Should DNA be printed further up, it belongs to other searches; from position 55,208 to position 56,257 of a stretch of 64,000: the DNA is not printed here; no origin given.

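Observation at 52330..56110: Type IIG-like single-chain R-M enzyme translationally coupled to a DUF3800 protein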

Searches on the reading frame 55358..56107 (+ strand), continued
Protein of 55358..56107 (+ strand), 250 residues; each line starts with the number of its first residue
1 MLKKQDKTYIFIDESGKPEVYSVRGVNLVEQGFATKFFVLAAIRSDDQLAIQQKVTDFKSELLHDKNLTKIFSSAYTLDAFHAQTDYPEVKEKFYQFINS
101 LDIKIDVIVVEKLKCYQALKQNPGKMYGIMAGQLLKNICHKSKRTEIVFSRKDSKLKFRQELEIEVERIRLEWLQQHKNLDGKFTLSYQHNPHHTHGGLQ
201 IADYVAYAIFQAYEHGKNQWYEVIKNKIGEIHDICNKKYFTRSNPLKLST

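Call 43: search_protein_families(library=pfam, proteins=[L071:7961-9487:+, L026:11610-13415:+, L070:10998-13508:+, L042:3810-4517:+, L027:15086-15862:+, L027:10674-13454:+, L022:9172-9993:+, L061:1248-2465:+, L061:3443-4534:+, L005:128-3064:+], max_evalue=0.00001)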
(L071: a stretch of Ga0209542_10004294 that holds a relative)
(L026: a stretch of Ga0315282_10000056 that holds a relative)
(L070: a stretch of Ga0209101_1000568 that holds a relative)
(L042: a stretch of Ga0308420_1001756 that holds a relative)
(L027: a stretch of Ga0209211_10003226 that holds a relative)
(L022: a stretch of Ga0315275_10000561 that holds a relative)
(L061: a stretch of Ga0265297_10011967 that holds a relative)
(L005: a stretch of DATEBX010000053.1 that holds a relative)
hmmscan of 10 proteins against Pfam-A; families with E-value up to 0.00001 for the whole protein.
L071:7961-9487:+ (508 aa): 4 families
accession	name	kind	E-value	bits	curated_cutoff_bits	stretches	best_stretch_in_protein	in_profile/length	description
PF02384.22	N6_Mtase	-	6.5e-55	187.1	20.4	1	139-467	3-302/311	N-6 DNA Methylase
PF12161.14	HsdM_N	-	4.9e-13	50.3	24.5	1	8-128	3-134/135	HsdM N-terminal domain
PF07669.17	Eco57I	-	1.9e-08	35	25.3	1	228-374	51-171/171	Eco57I restriction-modification methylase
PF01170.24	UPF0020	-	3.2e-07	30.7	22.3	1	170-297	18-132/197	RMKL-like, methyltransferase domain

L026:11610-13415:+ (601 aa): 1 family
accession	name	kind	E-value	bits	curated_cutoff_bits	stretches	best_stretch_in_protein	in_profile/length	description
PF01555.25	N6_N4_Mtase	-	1.2e-48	166.5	26.7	1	88-331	1-219/221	DNA methylase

L070:10998-13508:+ (836 aa): 5 families
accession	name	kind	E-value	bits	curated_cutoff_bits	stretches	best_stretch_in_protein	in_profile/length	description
PF04851.21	ResIII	-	7.7e-40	136.9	22.5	1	188-340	4-163/164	Type III restriction enzyme, res subunit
PF18766.7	SWI2_SNF2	-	1.7e-13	51.2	26.7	1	192-354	2-159/221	SWI2/SNF2 ATPase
PF00270.35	DEAD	-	2.3e-12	47.4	26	1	205-343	13-164/167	DEAD/DEAH box helicase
PF13588.12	HSDR_N_2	-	1.8e-07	31.7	25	1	55-120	34-100/110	Type I restriction enzyme R protein N terminus (HSDR_N)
PF04313.20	HSDR_N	-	2.7e-07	31.1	25.1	1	10-119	77-195/198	Type I restriction enzyme R protein N terminus (HSDR_N)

L042:3810-4517:+ (235 aa): 1 family
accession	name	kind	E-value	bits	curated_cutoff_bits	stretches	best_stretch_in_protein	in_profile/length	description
PF01936.24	NYN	-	1.4e-30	107.2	24.2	1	56-208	1-143/145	NYN domain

L027:15086-15862:+ (258 aa): 1 family
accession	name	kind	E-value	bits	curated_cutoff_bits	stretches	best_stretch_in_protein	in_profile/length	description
PF12705.13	PDDEXK_1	-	7.3e-15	56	22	1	89-244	110-244/247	PD-(D/E)XK nuclease superfamily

L027:10674-13454:+ (926 aa): 1 family
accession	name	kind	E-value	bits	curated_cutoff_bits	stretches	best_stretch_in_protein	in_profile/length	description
PF01555.25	N6_N4_Mtase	-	4.1e-26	92.7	26.7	1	250-577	1-217/221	DNA methylase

L022:9172-9993:+ (273 aa): 2 families
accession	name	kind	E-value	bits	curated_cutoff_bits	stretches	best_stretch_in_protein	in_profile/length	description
PF04002.20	RadC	-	5.9e-45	152.5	22.1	1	155-271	3-120/121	RadC-like JAB domain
PF20582.4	UPF0758_N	-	1.9e-27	95.5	27.1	1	55-130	2-77/77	UPF0758 N-terminal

L061:1248-2465:+ (405 aa): 1 family
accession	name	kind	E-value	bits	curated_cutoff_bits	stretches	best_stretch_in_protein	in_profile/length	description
PF01136.24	Peptidase_U32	-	3.6e-85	285.4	22.4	1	79-302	1-231/233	Peptidase family U32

L061:3443-4534:+ (363 aa): 1 family
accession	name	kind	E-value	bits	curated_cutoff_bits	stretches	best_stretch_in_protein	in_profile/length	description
PF02646.22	RmuC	-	7.2e-64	216.1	26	1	66-353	2-289/291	RmuC family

L005:128-3064:+ (978 aa): 6 families
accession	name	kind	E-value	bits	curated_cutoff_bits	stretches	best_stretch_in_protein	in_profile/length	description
PF00580.27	UvrD-helicase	-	1.1e-74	252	23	1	17-302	1-269/271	UvrD/REP helicase N-terminal domain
PF13361.12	UvrD_C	-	1.2e-50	173.4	25.6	1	309-677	1-349/350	UvrD-like helicase C-terminal domain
PF12705.13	PDDEXK_1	-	3.6e-30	106.1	22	1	738-972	2-247/247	PD-(D/E)XK nuclease superfamily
PF13245.12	AAA_19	-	1.2e-21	77.7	25.1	1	21-289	1-134/134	AAA domain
PF13538.12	UvrD_C_2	-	2.3e-12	47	27.4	0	600-625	2-29/52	UvrD-like helicase C-terminal domain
PF01930.23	Cas_Cas4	-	1.3e-07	32.3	22.7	0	811-971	22-158/160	Domain of unknown function DUF83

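Call 53: predict_structure(alignment_id=A1)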
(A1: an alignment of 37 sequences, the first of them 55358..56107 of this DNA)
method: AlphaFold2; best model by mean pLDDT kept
length: 250 residues; sequences in the alignment: 37
mean_pLDDT: 85.0   pTM: 0.85
mean pLDDT of the five models: 85.0, 82.5, 79.4, 79.0, 78.0
residues with pLDDT >= 90: 111; 70-90: 114; 50-70: 14; < 50: 11
segments of 3 or more residues with pLDDT < 50: 1-3, 243-250
pLDDT, mean of each block of 10 residues (from residue 1): 69 91 89 92 94 94 88 76 88 95 94 86 86 87 89 68 87 86 83 83 96 95 92 75 39
secondary structure, 60 per line:
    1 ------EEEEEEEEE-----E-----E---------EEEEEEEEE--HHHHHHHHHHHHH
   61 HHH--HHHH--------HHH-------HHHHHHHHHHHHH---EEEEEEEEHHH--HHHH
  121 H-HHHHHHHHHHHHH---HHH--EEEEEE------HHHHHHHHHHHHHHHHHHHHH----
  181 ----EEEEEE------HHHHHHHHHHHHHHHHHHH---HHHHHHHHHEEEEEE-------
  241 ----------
elements in order: E7-15 E37-45 H48-63 H66-69 H88-100 E104-111 H117-121 H123-135 E144-149 H156-176 E185-190 H197-215 H219-227 E228-233

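Call 61: fold_search(model_id=the predicted structure, library=pdb)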
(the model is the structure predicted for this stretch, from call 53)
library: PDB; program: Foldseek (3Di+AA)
matches with E <= 10: 454; with E <= 0.001: 2
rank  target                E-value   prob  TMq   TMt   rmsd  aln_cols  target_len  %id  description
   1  1eke_A                6.7e-05  1.00  0.50  0.55   4.2       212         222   12  CRYSTAL STRUCTURE OF CLASS II RIBONUCLEASE H (RNASE HII) WITH MES LIGAND (released 2000-09-13)
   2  1eke_B                1.2e-04  1.00  0.45  0.49   7.0       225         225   15  CRYSTAL STRUCTURE OF CLASS II RIBONUCLEASE H (RNASE HII) WITH MES LIGAND (released 2000-09-13)
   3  3puf_J                2.0e-03  1.00  0.38  0.36   6.6       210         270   10  Crystal structure of human RNase H2 complex (released 2010-12-22)
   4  3puf_P                2.9e-03  1.00  0.41  0.40   6.5       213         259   10  Crystal structure of human RNase H2 complex (released 2010-12-22)
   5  3puf_G                1.3e-02  1.00  0.47  0.44   5.5       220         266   10  Crystal structure of human RNase H2 complex (released 2010-12-22)
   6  9r2l_A                1.6e-01  0.23  0.23  0.36  16.6       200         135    6  De novo designed N37 protein fold (released 2025-05-14)
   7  4jj9_A                1.7e-01  0.10  0.14  0.21  22.4       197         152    9  Crystal Structure of 5-carboxymethyl-2-hydroxymuconate delta-isomerase (released 2013-05-01)
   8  4e19_B                1.8e-01  0.66  0.31  0.52   8.4       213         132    6  Crystal structure of RNase H1 from halophilic archaeon Halobacterium salinarum NRC-1 (released 2013-03-06)
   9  3eih_A                1.8e-01  0.10  0.15  0.13  13.0       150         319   10  Crystal structure of S.cerevisiae Vps4 in the presence of ATPgammaS (released 2008-09-30)
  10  9r2l_H                2.1e-01  0.23  0.23  0.36  16.2       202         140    5  De novo designed N37 protein fold (released 2025-05-14)
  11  4nb4_G                2.4e-01  0.12  0.21  0.20  17.6       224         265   12  Pantothenamide-bound Pantothenate kinase from Staphylococcus aureus (released 2014-03-05)
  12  5t0j_C                2.6e-01  0.04  0.17  0.12  21.8       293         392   12  Structural basis for dynamic regulation of the human 26S proteasome (released 2016-10-19)
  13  6j2c_I                2.9e-01  0.07  0.11  0.09  10.9       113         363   18  Yeast proteasome in translocation competent state (C3-a) (released 2019-03-13)
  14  1c2y_A                3.1e-01  0.11  0.16  0.21  12.1       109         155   10  CRYSTAL STRUCTURES OF A PENTAMERIC FUNGAL AND AN ICOSAHEDRAL PLANT LUMAZINE SYNTHASE REVEALS THE STRUCTURAL BASIS FOR  (released 2000-07-30)
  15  9u7r_D                3.1e-01  0.07  0.13  0.10  10.1       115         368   10  Substrate-free human 26S proteasome purified by midnolin, 20S proteasome, RPTs and RPN11 part (released 2026-04-01)
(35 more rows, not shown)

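Call 65: search_protein_families(library=phrogs, proteins=[window:55358-56107:+], max_evalue=0.001)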
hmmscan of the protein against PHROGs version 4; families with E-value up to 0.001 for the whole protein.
window:55358-56107:+ (250 aa): 1 family
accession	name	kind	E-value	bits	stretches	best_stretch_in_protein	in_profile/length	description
phrog_9243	-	unknown function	1.5e-08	35.5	1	8-243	3-225/234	-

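Call 79: search_protein_families(library=pfam, proteins=[L037:1401-2060:+, L037:2269-3207:+, L037:3211-3732:+, L037:2-451:+, L014:11005-12141:+, L014:12342-14486:+, L017:4365-4967:+, L046:444-962:+, L040:1090-4038:+, L079:2332-5031:+], max_evalue=0.0001)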
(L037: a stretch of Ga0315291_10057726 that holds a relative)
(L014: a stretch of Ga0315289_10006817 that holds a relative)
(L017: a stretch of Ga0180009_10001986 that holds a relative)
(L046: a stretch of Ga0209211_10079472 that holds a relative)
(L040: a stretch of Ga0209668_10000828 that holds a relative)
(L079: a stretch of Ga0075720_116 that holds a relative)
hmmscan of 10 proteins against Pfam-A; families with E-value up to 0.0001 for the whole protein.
L037:1401-2060:+ (219 aa): 1 family
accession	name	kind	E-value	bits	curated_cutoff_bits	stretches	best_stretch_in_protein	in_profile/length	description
PF01936.24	NYN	-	1.6e-12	48.6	24.2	1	104-181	51-123/145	NYN domain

L037:2269-3207:+ (312 aa): 1 family
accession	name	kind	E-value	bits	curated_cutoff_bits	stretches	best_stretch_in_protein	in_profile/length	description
PF01555.25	N6_N4_Mtase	-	3e-60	204.4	26.7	1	79-303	1-221/221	DNA methylase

L037:3211-3732:+ (173 aa): 0 families

L037:2-451:+ (149 aa): 1 family
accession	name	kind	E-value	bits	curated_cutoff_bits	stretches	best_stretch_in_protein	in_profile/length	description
PF04002.20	RadC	-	5.4e-45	152.7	22.1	1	31-147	3-120/121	RadC-like JAB domain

L014:11005-12141:+ (378 aa): 2 families
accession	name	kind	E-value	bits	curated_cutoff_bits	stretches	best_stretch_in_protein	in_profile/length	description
PF13784.11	Fic_N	-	6e-28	97.1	26.7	1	42-119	3-81/82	Fic/DOC family N-terminal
PF02661.23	Fic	-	4e-22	79.3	24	1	126-232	1-93/93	Fic/DOC family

L014:12342-14486:+ (715 aa): 7 families
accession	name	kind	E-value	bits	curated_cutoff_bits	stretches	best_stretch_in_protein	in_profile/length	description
PF04851.21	ResIII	-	5.4e-38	130.9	22.5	1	158-307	2-163/164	Type III restriction enzyme, res subunit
PF18766.7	SWI2_SNF2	-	5.2e-14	52.9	26.7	1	164-319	2-168/221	SWI2/SNF2 ATPase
PF00270.35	DEAD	-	3.8e-11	43.4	26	1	161-307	1-161/167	DEAD/DEAH box helicase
PF08463.15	EcoEI_R_C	-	1.7e-10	41.6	24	1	597-715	2-119/163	EcoEI R protein C-terminal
PF04313.20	HSDR_N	-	5.7e-09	36.5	25.1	1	43-117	116-197/198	Type I restriction enzyme R protein N terminus (HSDR_N)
PF13588.12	HSDR_N_2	-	1.6e-08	35.1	25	1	39-118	24-102/110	Type I restriction enzyme R protein N terminus (HSDR_N)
PF00271.37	Helicase_C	-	2.4e-08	34.6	23.5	1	399-500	11-108/110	Helicase conserved C-terminal domain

L017:4365-4967:+ (200 aa): 1 family
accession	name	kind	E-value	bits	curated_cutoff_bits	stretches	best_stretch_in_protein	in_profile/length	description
PF00551.24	Formyl_trans_N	-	1.8e-56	191.2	26.1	1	2-177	1-181/181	Formyl transferase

L046:444-962:+ (172 aa): 1 family
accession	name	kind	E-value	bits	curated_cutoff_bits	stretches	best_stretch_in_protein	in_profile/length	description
PF00565.23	SNase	-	3e-22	79.5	21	1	69-168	2-105/107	Staphylococcal nuclease homologue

L040:1090-4038:+ (982 aa): 4 families
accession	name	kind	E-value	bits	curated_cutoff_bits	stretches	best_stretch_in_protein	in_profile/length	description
PF00176.29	SNF2-rel_dom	-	2.6e-35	122.4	24.9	1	54-316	14-265/290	SNF2-related domain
PF00271.37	Helicase_C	-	8.2e-22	78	23.5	1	469-574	7-110/110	Helicase conserved C-terminal domain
PF04851.21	ResIII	-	4.1e-12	46.8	22.5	1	37-198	3-162/164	Type III restriction enzyme, res subunit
PF00270.35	DEAD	-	7.7e-09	35.9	26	1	56-199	15-161/167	DEAD/DEAH box helicase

L079:2332-5031:+ (899 aa): 5 families
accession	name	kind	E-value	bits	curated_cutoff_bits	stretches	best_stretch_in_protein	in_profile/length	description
PF07669.17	Eco57I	-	2.7e-44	151.7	25.3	1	421-596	1-171/171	Eco57I restriction-modification methylase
PF02384.22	N6_Mtase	-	3e-18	66.6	20.4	1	340-617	20-242/311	N-6 DNA Methylase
PF20473.4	MmeI_Mtase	-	1.1e-15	58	27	1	375-553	17-188/259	MmeI, DNA-methyltransferase domain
PF01170.24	UPF0020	-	2.1e-06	28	22.3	0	381-450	32-106/197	RMKL-like, methyltransferase domain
PF04313.20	HSDR_N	-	6.4e-06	26.6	25.1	0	31-63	1-33/198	Type I restriction enzyme R protein N terminus (HSDR_N)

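Call 88: search_protein_families(library=pfam, alignment_id=A6, max_evalue=0.00001)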
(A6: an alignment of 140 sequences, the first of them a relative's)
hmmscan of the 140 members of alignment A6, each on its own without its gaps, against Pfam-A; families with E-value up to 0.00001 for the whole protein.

A. member 1, L050:14536-17562:+ (1008 aa): 6 families
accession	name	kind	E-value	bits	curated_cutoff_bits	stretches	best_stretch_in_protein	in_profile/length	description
PF11867.13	T1RH-like_C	-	6.4e-74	249.7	26.8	1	672-997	4-323/329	Type I restriction enzyme HindI endonuclease subunit-like, C-terminal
PF18766.7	SWI2_SNF2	-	2.7e-72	243.4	26.7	1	275-494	1-215/221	SWI2/SNF2 ATPase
PF04313.20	HSDR_N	-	1.7e-48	165.6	25.1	1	3-211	1-196/198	Type I restriction enzyme R protein N terminus (HSDR_N)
PF04851.21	ResIII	-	2.5e-23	83.2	22.5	1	282-435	10-163/164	Type III restriction enzyme, res subunit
PF22679.2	T1R_D3-like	-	3.1e-22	80.1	27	1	585-653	86-156/158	Type I restriction enzyme subunit R domain 3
PF00176.29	SNF2-rel_dom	-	4.5e-07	29.7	24.9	0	299-441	19-170/290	SNF2-related domain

B. families by the number of members that match (of 140 scanned): 174 families (the first 25 are shown)
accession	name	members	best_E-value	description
PF04313.20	HSDR_N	5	8.2e-52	Type I restriction enzyme R protein N terminus (HSDR_N)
PF04851.21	ResIII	5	2.5e-23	Type III restriction enzyme, res subunit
PF11867.13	T1RH-like_C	4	1.4e-128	Type I restriction enzyme HindI endonuclease subunit-like, C-terminal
PF18766.7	SWI2_SNF2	4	1.7e-83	SWI2/SNF2 ATPase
PF22679.2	T1R_D3-like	4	1.8e-22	Type I restriction enzyme subunit R domain 3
PF13649.12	Methyltransf_25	3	9.7e-23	Methyltransferase domain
PF08241.18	Methyltransf_11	3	9.8e-22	Methyltransferase domain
PF13847.12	Methyltransf_31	3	1.6e-20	Methyltransferase domain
PF13489.12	Methyltransf_23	3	1.6e-14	Methyltransferase domain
PF08242.18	Methyltransf_12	3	4.1e-13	Methyltransferase domain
PF01409.25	tRNA-synt_2d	2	6.6e-94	tRNA synthetases class II core domain (F)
PF01420.25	Methylase_S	2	4e-32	Type I restriction modification DNA specificity domain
PF07478.18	Dala_Dala_lig_C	2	9.9e-32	D-ala D-ala ligase C-terminus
PF01272.25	GreA_GreB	2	1.3e-26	Transcription elongation factor, GreA/GreB, C-term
PF03449.20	GreA_GreB_N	2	2e-25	Transcription elongation factor, N-terminal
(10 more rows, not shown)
